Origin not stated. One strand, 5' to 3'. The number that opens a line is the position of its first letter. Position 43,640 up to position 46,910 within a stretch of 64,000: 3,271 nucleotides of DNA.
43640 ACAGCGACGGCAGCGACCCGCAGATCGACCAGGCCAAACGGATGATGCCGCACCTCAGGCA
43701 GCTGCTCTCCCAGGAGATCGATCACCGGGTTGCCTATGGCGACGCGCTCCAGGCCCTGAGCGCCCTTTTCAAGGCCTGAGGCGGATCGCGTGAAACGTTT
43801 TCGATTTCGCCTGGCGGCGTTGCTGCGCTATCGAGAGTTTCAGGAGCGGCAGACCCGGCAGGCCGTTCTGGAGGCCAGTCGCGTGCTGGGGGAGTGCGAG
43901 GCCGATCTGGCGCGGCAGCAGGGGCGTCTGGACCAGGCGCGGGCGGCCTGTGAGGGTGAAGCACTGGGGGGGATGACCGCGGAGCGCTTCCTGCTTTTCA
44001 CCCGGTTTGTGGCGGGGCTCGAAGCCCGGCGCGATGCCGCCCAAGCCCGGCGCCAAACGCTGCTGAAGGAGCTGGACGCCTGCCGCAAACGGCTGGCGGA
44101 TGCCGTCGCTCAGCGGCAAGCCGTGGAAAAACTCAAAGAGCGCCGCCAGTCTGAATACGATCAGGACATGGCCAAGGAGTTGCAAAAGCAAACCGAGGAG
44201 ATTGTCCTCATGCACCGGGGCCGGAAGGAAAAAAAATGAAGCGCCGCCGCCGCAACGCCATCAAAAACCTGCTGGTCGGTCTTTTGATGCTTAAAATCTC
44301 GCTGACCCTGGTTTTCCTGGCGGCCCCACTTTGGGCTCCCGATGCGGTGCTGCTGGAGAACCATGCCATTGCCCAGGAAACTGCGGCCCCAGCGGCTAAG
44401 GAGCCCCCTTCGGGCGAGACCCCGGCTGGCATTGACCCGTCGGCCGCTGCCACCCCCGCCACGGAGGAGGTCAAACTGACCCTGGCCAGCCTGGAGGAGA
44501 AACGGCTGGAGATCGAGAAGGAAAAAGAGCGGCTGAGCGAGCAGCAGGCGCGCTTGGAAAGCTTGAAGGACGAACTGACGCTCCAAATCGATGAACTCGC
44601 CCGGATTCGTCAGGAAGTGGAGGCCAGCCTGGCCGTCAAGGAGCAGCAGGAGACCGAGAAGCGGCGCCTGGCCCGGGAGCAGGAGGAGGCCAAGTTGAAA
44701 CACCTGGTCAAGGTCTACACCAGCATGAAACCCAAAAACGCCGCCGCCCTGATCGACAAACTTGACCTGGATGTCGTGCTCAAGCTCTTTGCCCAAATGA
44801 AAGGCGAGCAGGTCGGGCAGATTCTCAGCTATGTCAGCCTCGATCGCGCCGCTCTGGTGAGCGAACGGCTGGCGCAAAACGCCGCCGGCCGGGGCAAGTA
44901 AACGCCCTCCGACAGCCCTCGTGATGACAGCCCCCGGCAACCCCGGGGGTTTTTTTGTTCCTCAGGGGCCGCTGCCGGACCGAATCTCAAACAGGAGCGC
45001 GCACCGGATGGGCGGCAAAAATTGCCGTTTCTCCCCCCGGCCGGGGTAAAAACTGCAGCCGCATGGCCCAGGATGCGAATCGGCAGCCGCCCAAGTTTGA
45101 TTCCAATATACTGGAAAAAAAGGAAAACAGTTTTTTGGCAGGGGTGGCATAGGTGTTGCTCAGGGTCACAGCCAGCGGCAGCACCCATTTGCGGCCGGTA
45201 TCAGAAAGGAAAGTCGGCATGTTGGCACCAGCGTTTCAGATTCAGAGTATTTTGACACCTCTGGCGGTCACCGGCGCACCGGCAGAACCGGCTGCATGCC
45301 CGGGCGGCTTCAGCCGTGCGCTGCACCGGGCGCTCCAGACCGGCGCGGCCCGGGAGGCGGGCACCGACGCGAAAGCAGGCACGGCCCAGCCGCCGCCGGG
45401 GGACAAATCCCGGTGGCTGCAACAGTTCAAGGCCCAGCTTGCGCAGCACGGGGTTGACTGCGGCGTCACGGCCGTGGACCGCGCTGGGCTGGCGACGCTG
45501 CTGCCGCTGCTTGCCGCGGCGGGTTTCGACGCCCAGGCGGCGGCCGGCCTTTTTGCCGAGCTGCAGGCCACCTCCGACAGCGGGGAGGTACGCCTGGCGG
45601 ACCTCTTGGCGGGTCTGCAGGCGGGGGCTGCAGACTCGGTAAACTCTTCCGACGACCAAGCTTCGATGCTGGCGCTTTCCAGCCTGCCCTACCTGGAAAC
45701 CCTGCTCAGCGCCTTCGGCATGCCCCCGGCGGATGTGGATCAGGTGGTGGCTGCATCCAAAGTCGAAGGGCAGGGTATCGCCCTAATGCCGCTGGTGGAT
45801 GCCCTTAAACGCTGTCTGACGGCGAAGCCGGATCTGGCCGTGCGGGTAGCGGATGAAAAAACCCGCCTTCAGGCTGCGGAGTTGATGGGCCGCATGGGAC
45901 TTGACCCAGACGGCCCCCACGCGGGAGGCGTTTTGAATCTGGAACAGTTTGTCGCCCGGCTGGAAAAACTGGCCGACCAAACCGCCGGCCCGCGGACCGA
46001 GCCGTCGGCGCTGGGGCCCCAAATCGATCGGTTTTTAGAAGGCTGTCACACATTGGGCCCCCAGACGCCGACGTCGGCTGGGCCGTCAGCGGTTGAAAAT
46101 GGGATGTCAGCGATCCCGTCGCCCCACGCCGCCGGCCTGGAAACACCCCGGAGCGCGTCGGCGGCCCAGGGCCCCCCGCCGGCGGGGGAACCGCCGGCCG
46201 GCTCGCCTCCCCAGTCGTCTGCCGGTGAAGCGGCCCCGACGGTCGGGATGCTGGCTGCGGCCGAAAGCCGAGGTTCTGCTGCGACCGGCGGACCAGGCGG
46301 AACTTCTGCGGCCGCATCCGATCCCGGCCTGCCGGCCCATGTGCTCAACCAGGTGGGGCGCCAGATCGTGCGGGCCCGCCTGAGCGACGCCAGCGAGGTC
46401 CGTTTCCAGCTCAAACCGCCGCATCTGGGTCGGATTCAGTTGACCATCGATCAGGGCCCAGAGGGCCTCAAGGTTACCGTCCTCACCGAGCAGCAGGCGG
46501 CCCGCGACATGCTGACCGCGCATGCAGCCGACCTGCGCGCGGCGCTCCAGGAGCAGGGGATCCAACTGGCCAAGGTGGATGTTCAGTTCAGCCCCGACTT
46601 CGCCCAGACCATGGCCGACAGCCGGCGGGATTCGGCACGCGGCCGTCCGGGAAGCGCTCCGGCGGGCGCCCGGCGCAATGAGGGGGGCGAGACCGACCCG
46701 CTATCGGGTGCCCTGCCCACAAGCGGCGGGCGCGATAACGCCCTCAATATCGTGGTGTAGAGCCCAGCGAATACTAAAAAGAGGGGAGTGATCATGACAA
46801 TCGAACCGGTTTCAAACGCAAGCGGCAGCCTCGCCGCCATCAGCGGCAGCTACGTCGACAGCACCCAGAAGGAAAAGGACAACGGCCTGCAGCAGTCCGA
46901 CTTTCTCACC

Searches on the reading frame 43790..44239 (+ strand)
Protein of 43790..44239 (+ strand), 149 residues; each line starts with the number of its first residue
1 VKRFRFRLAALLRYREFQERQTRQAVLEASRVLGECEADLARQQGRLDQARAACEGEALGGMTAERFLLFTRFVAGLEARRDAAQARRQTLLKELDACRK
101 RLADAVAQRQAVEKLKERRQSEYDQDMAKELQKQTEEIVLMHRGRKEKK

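Call 74: search_protein_families(library=pfam, proteins=[window:43790-44239:+], max_evalue=0.01)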
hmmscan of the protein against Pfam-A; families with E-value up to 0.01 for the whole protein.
window:43790-44239:+ (149 aa): 1 family
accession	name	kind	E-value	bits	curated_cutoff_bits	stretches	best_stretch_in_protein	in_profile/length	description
PF02050.21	FliJ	-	1.6e-09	38.5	28.4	1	23-141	4-121/123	Flagellar FliJ protein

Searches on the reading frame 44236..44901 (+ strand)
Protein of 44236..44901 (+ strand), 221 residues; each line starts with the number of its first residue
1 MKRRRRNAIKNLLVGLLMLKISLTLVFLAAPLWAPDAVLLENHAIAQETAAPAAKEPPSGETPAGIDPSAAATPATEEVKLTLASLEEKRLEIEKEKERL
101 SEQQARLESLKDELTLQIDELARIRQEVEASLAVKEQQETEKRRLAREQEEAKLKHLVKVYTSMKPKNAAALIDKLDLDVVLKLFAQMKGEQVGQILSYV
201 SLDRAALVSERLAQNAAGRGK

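Call 38: search_protein_families(library=pfam, proteins=[window:44236-44901:+], max_evalue=0.0001)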
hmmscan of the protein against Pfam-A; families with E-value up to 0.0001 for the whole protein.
window:44236-44901:+ (221 aa): 0 families

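Call 74: search_protein_families(library=pfam, proteins=[window:44236-44901:+], max_evalue=0.01)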
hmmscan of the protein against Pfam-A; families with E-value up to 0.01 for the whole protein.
window:44236-44901:+ (221 aa): 2 families
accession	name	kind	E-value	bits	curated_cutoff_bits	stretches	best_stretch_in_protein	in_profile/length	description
PF03448.22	MgtE_N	-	0.00012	23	25.9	1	120-212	5-97/102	MgtE intracellular N domain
PF16515.11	HIP1_clath_bdg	-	0.0057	17.5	28.8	1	75-150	21-97/99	Clathrin-binding domain of Huntingtin-interacting protein 1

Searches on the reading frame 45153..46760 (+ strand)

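Call 38: search_protein_families(library=pfam, proteins=[window:45153-46760:+], max_evalue=0.0001)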
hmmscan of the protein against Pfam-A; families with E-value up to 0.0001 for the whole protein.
window:45153-46760:+ (535 aa): 1 family
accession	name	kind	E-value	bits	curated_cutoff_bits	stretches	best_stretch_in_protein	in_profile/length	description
PF02120.21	Flg_hook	-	9.5e-19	67.4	29.8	1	411-482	10-81/85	Flagellar hook-length control protein FliK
